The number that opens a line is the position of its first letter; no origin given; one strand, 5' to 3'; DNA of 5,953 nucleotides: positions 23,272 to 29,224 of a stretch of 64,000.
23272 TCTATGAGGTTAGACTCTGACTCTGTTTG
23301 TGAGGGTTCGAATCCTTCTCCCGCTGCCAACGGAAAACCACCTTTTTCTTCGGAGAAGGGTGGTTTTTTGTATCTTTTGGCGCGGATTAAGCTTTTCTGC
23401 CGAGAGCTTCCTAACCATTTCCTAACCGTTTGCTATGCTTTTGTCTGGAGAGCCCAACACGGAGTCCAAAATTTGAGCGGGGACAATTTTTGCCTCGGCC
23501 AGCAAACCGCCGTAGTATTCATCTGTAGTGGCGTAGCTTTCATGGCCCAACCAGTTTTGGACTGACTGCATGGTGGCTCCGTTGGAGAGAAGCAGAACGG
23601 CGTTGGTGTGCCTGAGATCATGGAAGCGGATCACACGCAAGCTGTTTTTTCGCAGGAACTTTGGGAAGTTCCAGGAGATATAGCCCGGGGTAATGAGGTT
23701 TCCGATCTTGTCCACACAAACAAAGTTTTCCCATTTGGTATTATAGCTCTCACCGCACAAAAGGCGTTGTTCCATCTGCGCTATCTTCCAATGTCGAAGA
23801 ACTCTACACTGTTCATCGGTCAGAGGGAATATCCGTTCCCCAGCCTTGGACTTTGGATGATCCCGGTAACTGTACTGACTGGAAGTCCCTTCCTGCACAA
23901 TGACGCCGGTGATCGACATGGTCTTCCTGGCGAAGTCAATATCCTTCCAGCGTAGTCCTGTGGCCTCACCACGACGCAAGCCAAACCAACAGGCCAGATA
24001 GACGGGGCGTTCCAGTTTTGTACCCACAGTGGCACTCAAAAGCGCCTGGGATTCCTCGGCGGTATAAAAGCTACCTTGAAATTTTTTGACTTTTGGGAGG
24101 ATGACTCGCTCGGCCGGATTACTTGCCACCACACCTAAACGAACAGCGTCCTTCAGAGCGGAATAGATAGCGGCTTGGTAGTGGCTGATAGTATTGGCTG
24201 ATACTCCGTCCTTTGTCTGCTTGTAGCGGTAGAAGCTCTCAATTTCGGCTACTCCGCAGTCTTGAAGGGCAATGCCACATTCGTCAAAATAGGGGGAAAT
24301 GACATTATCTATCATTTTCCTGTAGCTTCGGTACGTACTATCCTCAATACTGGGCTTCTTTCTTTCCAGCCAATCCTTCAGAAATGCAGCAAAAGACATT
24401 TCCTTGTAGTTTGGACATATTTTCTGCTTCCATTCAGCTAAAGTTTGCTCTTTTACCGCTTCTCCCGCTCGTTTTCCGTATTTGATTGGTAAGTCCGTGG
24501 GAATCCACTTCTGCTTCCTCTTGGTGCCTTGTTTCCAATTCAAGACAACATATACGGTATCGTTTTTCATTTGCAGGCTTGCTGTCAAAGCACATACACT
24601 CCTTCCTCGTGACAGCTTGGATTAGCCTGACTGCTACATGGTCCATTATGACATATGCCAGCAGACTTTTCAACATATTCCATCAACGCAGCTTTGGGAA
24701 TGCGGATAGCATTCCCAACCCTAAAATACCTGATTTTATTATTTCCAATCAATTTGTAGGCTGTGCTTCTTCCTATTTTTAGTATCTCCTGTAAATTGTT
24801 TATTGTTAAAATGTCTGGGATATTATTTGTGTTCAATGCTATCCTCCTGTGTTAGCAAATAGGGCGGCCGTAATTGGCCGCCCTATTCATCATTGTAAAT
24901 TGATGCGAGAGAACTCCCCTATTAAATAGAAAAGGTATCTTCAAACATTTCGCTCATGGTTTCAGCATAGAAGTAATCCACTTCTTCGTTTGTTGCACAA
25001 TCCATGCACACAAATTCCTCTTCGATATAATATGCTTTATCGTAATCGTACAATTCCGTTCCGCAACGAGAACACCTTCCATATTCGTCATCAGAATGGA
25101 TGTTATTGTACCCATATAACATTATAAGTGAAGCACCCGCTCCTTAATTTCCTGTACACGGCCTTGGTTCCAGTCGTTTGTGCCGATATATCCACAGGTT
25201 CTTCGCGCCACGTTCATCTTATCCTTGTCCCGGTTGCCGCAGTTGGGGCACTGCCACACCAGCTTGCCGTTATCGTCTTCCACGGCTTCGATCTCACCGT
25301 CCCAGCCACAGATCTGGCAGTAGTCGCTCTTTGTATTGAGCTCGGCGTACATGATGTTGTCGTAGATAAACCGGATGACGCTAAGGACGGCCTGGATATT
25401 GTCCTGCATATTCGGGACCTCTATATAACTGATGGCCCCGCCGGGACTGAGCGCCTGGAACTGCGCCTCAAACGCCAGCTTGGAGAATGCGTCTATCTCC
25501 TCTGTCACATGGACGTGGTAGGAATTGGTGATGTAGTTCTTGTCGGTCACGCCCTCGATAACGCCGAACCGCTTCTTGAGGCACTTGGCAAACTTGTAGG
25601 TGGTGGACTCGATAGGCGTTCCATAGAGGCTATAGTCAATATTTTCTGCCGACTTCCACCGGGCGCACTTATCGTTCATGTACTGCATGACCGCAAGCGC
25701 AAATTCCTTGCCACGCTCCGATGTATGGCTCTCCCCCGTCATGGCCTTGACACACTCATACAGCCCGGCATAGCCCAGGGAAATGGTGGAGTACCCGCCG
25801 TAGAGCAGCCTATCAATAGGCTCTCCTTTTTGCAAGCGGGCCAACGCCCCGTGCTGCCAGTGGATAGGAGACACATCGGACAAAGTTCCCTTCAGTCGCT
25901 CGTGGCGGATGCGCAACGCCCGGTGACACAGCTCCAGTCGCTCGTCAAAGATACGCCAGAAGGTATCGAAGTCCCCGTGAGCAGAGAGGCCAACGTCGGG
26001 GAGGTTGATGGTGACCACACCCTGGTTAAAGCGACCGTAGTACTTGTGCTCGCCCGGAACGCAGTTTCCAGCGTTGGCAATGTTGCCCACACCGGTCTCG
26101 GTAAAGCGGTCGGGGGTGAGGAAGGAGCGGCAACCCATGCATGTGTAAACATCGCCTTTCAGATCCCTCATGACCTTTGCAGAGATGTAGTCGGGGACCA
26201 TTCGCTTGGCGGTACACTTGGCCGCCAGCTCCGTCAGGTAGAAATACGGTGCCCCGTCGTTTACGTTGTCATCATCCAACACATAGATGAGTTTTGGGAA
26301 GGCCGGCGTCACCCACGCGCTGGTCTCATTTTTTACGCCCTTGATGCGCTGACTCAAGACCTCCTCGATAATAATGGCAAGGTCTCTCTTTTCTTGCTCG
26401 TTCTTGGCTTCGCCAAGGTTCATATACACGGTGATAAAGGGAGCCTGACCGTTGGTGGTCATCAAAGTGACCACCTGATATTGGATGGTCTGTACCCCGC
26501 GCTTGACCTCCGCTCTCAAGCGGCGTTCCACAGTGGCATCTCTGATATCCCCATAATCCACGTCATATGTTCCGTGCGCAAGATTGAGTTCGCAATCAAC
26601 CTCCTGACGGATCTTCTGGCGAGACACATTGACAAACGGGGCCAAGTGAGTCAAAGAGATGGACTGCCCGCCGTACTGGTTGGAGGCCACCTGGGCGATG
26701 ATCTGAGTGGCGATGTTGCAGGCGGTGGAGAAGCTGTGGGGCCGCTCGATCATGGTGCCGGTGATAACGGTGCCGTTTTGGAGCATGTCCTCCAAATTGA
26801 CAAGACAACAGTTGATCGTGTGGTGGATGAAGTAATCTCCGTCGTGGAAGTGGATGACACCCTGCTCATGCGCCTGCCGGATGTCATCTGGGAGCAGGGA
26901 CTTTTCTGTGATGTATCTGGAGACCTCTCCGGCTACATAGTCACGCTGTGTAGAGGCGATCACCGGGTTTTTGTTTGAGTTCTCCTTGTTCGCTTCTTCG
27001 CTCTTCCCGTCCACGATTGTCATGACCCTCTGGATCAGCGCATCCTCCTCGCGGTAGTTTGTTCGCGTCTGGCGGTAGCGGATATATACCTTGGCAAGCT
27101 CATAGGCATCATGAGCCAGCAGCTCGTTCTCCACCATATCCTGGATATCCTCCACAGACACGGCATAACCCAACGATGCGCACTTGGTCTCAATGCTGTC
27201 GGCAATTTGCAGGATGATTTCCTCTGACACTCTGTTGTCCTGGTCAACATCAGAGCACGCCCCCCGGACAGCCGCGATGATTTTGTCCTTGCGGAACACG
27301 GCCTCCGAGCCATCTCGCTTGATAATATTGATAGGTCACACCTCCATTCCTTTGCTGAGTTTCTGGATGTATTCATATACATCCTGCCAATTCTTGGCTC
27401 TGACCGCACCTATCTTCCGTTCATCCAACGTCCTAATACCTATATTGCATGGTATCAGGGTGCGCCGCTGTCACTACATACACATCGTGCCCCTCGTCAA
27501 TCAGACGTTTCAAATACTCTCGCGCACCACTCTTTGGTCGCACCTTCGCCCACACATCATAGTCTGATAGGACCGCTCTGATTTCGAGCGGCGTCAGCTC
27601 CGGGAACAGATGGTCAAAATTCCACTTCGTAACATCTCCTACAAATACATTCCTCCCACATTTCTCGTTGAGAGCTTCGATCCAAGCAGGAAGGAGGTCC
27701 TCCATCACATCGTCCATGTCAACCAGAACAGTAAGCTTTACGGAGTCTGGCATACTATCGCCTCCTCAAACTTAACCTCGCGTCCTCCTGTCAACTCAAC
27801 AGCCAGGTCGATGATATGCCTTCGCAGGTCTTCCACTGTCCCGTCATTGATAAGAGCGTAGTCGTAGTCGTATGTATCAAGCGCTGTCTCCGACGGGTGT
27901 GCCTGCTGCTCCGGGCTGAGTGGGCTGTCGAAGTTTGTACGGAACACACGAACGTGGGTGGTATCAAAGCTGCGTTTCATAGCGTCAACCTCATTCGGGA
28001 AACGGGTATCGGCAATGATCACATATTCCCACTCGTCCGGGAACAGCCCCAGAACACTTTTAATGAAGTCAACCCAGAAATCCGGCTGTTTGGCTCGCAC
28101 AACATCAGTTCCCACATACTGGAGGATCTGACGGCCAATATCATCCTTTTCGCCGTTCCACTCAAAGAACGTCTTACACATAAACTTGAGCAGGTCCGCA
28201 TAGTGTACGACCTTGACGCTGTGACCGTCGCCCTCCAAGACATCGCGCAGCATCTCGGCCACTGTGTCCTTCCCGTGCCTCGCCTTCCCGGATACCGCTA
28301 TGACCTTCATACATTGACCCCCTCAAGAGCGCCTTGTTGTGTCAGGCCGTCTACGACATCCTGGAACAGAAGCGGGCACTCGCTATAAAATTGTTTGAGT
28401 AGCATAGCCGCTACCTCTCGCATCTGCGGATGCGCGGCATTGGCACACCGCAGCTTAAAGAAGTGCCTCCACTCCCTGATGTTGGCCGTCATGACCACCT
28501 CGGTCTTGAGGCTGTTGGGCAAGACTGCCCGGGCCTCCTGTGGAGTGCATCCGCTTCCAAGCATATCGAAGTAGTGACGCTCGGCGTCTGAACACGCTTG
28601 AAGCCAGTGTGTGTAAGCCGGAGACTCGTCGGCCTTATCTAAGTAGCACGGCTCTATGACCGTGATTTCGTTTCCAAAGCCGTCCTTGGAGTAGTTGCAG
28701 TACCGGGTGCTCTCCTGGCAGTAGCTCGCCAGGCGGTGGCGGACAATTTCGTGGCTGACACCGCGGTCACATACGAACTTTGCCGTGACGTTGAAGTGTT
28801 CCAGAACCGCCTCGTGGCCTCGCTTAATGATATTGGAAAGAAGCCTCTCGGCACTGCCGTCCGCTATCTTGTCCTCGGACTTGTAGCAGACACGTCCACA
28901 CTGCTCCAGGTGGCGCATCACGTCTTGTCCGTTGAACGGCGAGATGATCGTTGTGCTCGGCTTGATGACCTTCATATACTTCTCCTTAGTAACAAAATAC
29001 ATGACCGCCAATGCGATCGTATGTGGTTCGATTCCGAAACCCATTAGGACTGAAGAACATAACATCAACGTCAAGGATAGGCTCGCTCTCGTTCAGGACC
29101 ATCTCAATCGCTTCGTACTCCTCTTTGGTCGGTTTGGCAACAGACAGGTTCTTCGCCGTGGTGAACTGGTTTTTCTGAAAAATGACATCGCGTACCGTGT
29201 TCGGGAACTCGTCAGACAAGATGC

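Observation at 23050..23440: Apparently intact attP (tRNA 3'-end-like core + repeated arm motifs) between lysis module and xis-int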

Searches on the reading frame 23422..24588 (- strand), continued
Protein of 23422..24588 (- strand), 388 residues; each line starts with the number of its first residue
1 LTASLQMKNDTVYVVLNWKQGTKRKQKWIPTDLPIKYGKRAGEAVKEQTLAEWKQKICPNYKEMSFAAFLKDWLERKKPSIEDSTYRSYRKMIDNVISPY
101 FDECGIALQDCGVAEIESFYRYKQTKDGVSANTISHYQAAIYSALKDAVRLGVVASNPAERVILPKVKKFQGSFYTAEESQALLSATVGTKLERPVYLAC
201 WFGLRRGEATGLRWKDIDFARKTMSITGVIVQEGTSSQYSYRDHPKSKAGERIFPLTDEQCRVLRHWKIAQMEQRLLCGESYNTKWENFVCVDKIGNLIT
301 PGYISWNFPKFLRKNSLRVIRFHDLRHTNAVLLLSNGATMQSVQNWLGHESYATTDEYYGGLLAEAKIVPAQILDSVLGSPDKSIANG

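Call 66: find_related_loci(query=A1, collection=metagenome_contigs, flank=4000)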
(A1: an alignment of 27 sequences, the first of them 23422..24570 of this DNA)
Query A1 (382 aa) in metagenome_contigs; peptide patterns used: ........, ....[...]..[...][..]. (x = any residue, [..] = any of these).
600 stretches matched a pattern (row limit reached: there are more); 534 encode a relative of the query (tblastn E <= 1e-3); the best 80 are kept; 80 distinct loci.
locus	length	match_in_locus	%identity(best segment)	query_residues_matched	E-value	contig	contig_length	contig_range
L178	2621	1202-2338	45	2-376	2e-114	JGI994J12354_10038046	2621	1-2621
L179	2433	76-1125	46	7-352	2e-104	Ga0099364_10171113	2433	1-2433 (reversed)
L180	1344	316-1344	44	2-341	8e-99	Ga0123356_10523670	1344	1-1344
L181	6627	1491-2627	38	1-376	5e-78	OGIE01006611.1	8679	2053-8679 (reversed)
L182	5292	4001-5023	41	4-339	3e-77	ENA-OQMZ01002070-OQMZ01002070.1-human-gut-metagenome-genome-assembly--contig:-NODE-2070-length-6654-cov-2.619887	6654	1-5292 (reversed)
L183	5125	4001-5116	38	7-376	5e-77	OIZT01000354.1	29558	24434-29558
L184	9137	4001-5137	38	1-376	5e-77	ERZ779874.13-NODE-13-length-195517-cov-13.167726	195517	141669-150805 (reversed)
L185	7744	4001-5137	37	1-376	1e-76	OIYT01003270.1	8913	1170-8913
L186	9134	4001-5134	38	1-375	8e-76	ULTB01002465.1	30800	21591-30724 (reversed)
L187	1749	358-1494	36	1-376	2e-79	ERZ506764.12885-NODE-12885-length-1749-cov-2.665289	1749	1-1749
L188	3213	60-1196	36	1-376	1e-75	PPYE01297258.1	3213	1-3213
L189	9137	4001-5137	36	1-376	5e-75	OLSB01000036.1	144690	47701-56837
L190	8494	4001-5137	36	1-376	9e-75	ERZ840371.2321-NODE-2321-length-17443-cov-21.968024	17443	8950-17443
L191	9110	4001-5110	39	7-375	9e-75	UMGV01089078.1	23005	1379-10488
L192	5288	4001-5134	37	1-375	2e-74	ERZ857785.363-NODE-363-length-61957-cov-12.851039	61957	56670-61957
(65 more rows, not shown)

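Call 74: predict_structure(alignment_id=A1)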
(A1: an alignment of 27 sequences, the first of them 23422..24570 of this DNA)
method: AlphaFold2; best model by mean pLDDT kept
length: 382 residues; sequences in the alignment: 27
mean_pLDDT: 85.8   pTM: 0.61
mean pLDDT of the five models: 85.8, 85.7, 85.5, 84.6, 84.3
residues with pLDDT >= 90: 203; 70-90: 132; 50-70: 27; < 50: 20
segments of 3 or more residues with pLDDT < 50: 344-356, 376-382
pLDDT, mean of each block of 10 residues (from residue 1): 86 76 88 86 77 78 93 82 94 95 94 94 88 95 88 90 72 95 96 93 95 94 81 84 81 95 96 94 96 94 96 91 87 83 53 52 87 55 26
secondary structure, 60 per line:
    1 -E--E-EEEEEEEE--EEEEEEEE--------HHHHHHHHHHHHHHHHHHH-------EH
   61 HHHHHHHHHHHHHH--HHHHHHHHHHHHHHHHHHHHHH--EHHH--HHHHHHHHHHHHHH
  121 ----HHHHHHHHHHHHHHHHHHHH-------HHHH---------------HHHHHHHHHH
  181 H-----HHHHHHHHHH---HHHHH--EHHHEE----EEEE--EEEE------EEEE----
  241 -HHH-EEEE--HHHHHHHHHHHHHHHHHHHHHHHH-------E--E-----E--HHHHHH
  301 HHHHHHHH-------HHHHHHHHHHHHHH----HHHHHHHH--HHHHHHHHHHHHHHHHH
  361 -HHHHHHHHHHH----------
elements in order: E7-14 E17-24 H33-51 H60-74 H77-98 H107-120 H125-144 H152-155 H171-181 H187-196 H200-204 E217-220 E223-226 E233-236 E246-249 H252-275 H295-308 H316-329 H334-341 H344-360 H362-372
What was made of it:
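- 23422..24588 (-): Tyrosine integrase (388 aa from TTG, 382 aa from ATG at 24570), with three domains. The AF2 model (pLDDT 85.8) has an N-terminal beta-sheet plus helix (call 74).
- On Heterobivalent (lambda-type) integrase system: The AF2 model shows strands 7-14 and 17-24 and helix 33-51, with pLDDT about 76-88 (call 74).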

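Call 76: fold_search(model_id=the predicted structure, library=pdb)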
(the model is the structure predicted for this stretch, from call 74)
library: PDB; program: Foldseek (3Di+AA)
matches with E <= 10: 111; with E <= 0.001: 38
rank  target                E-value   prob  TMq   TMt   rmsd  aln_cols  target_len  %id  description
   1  6emz_A                1.7e-11  1.00  0.63  0.74   6.6       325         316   17  Structure of the Tn1549 transposon Integrase (aa 82-397, R225K) in complex with circular intermediate DNA (CI5-DNA) (released 2018-04-04)
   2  6en2_A                2.2e-11  1.00  0.62  0.74   4.6       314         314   17  Structure of the Tn1549 transposon Integrase (aa 82-397, R225K) in complex with a circular intermediate DNA (CI6b-DNA) (released 2018-04-04)
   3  6emy_A                2.3e-10  1.00  0.61  0.72   7.7       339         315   17  Structure of the Tn1549 transposon Integrase (aa 82-397, Y379F) in complex with transposon right end DNA (released 2018-04-04)
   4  6emy_B                2.3e-10  1.00  0.60  0.71   6.9       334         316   17  Structure of the Tn1549 transposon Integrase (aa 82-397, Y379F) in complex with transposon right end DNA (released 2018-04-04)
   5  6en0_A                5.0e-10  1.00  0.58  0.71   5.2       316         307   17  Structure of the Tn1549 transposon Integrase (aa 82-397) in complex with circular intermediate DNA (CI5-DNA) (released 2018-04-04)
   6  6en0_B                8.8e-10  1.00  0.58  0.69   7.0       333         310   17  Structure of the Tn1549 transposon Integrase (aa 82-397) in complex with circular intermediate DNA (CI5-DNA) (released 2018-04-04)
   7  1z1b_A                3.4e-09  1.00  0.50  0.54  15.4       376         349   15  Crystal structure of a lambda integrase dimer bound to a COC' core site (released 2005-06-28)
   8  1z1b_B                5.6e-09  1.00  0.56  0.61  14.1       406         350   14  Crystal structure of a lambda integrase dimer bound to a COC' core site (released 2005-06-28)
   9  5hxy_A                5.9e-09  1.00  0.36  0.49  15.2       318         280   18  Crystal structure of XerA recombinase (released 2017-02-01)
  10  1z19_A                7.6e-09  1.00  0.56  0.76   3.5       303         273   18  Crystal structure of a lambda integrase(75-356) dimer bound to a COC' core site (released 2005-06-28)
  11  5j0n_F                9.9e-09  1.00  0.53  0.56  13.9       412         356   16  Lambda excision HJ intermediate (released 2017-02-08)
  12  1z1g_B                1.1e-08  1.00  0.56  0.63  12.4       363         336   16  Crystal structure of a lambda integrase tetramer bound to a Holliday junction (released 2005-06-28)
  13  1z1g_A                1.4e-08  1.00  0.57  0.62  13.9       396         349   15  Crystal structure of a lambda integrase tetramer bound to a Holliday junction (released 2005-06-28)
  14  5hxy_C                1.4e-08  1.00  0.36  0.49  15.0       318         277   18  Crystal structure of XerA recombinase (released 2017-02-01)
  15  4a8e                  1.6e-08  1.00  0.39  0.54   9.5       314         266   18  The structure of a dimeric Xer recombinase from archaea (released 2012-12-05)
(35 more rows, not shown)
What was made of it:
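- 23422..24588 (-): Foldseek hits Tn1549 Int and full-length lambda Int (call 76).
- On Heterobivalent (lambda-type) integrase system: Full-length lambda Int aligns (call 76).
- Closest known: Phage lambda attP architecture. Same: Full-length lambda Int is a structural hit (call 76).
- Closest known: Tn1549/Tn916-type integrases. Same: Tn1549 Int is the closest solved structure (Foldseek E = 1.7e-11, TM about 0.63-0.74; call 76).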

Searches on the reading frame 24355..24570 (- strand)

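Call 63: search_protein_families(library=pfam, proteins=[window:24355-24570:-], max_evalue=1)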
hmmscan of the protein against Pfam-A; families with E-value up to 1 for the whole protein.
seq(72 aa): 1 family
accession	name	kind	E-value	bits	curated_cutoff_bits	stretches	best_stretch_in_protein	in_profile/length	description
PF24002.1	DUF7318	-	0.21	12.1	27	1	16-56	89-127/128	Family of unknown function (DUF7318)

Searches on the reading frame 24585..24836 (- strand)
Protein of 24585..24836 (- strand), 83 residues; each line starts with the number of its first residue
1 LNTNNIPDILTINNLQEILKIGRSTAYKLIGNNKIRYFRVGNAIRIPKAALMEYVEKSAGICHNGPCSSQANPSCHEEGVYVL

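Call 11: search_protein_families(library=pfam, proteins=[window:24585-24836:-], max_evalue=0.01)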
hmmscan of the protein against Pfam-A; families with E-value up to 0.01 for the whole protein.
window:24585-24836:- (83 aa): 1 family
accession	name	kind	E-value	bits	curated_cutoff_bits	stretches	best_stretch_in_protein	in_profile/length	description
PF12728.13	HTH_17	-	5.2e-13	49.5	27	1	10-57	2-49/51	Helix-turn-helix domain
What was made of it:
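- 24585..24836 (-): Xis-like recombination directionality factor (HTH_17), overlapping the int start. PF12728, 49.5 bits (call 11).
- On Heterobivalent (lambda-type) integrase system: HTH_17 protein at 24585-24836, 49.5 bits (call 11).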

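Call 12: search_protein_families(library=phrogs, proteins=[window:24585-24836:-], max_evalue=0.001)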
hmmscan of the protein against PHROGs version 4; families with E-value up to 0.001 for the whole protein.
window:24585-24836:- (83 aa): 6 families
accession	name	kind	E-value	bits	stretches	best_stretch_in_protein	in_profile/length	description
phrog_10045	-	DNA, RNA and nucleotide metabolism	1e-06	29.5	1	2-57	13-69/74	HTH DNA binding protein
phrog_6401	-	DNA, RNA and nucleotide metabolism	3.7e-06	27.7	1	1-58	1-59/64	DNA binding protein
phrog_668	-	DNA, RNA and nucleotide metabolism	9.7e-05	23.1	1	3-57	57-112/181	HTH DNA binding protein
phrog_15534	-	DNA, RNA and nucleotide metabolism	0.0003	22.3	1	7-57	41-90/93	HTH DNA binding protein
phrog_7338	-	unknown function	0.00059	21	1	8-59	29-81/87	-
phrog_66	-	integration and excision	0.00066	20.4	1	4-58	88-143/412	excisionase and transcriptional regulator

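Call 63: search_protein_families(library=pfam, proteins=[window:24585-24836:-], max_evalue=1)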
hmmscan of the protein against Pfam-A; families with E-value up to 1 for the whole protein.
window:24585-24836:- (83 aa): 1 family
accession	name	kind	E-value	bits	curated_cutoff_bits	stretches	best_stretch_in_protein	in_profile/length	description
PF12728.13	HTH_17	-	5.2e-13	49.5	27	1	10-57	2-49/51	Helix-turn-helix domain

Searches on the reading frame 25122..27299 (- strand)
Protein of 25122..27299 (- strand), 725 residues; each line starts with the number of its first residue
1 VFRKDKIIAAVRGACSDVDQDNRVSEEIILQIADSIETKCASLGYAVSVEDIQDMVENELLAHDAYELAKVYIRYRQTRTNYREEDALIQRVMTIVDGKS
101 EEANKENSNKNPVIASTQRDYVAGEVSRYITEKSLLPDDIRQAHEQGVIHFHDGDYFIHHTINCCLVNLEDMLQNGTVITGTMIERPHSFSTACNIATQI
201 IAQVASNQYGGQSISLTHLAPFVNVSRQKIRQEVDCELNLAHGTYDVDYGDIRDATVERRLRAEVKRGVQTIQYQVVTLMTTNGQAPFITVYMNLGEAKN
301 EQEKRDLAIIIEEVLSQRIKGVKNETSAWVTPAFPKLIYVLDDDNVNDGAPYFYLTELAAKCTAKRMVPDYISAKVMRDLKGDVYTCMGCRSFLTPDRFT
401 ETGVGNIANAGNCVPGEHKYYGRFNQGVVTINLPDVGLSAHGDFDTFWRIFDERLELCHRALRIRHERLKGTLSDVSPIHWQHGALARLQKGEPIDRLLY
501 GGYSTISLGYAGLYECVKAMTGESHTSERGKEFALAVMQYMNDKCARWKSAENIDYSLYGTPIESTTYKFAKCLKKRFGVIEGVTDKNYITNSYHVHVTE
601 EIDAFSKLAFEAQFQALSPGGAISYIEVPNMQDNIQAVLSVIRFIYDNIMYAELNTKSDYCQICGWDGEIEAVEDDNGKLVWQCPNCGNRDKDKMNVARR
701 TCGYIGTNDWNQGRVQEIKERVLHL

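Call 48: search_protein_families(library=phrogs, proteins=[window:25122-27299:-], max_evalue=0.00001)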
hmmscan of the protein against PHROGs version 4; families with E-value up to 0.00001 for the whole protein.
window:25122-27299:- (725 aa): 4 families
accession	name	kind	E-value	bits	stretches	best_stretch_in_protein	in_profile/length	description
phrog_487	-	moron, auxiliary metabolic gene and host takeover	4.6e-204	680.6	1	2-724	16-712/718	NrdD-like anaerobic ribonucleotide reductase large subunit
phrog_4218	-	DNA, RNA and nucleotide metabolism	2.3e-98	330.3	1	385-724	8-332/333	anaerobic ribonucleoside reductase large subunit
phrog_29160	-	DNA, RNA and nucleotide metabolism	1.4e-26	94.6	1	564-724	3-155/158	anaerobic ribonucleoside reductase large subunit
phrog_26446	-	DNA, RNA and nucleotide metabolism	7.3e-26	91.5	2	555-671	226-349/761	anaerobic ribonucleoside reductase large subunit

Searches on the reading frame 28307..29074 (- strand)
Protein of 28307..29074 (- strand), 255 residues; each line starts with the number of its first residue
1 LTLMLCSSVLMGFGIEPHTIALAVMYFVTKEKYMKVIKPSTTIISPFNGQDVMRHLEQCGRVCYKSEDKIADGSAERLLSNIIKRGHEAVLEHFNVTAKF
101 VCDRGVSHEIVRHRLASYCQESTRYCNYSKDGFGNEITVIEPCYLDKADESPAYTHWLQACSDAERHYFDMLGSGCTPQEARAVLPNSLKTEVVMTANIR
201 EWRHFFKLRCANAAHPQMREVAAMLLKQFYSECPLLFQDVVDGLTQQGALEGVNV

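Call 48: search_protein_families(library=phrogs, proteins=[window:28307-29074:-], max_evalue=0.00001)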
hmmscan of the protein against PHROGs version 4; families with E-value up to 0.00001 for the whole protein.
window:28307-29074:- (255 aa): 3 families
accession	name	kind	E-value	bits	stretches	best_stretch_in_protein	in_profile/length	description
phrog_85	-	DNA, RNA and nucleotide metabolism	5.1e-52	178.5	1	30-242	367-585/866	thymidylate synthase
phrog_22708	-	DNA, RNA and nucleotide metabolism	3.9e-12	47.1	1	68-128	64-126/242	thymidylate synthase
phrog_10644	-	DNA, RNA and nucleotide metabolism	3.5e-11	44.5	1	164-231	78-145/160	thymidylate synthase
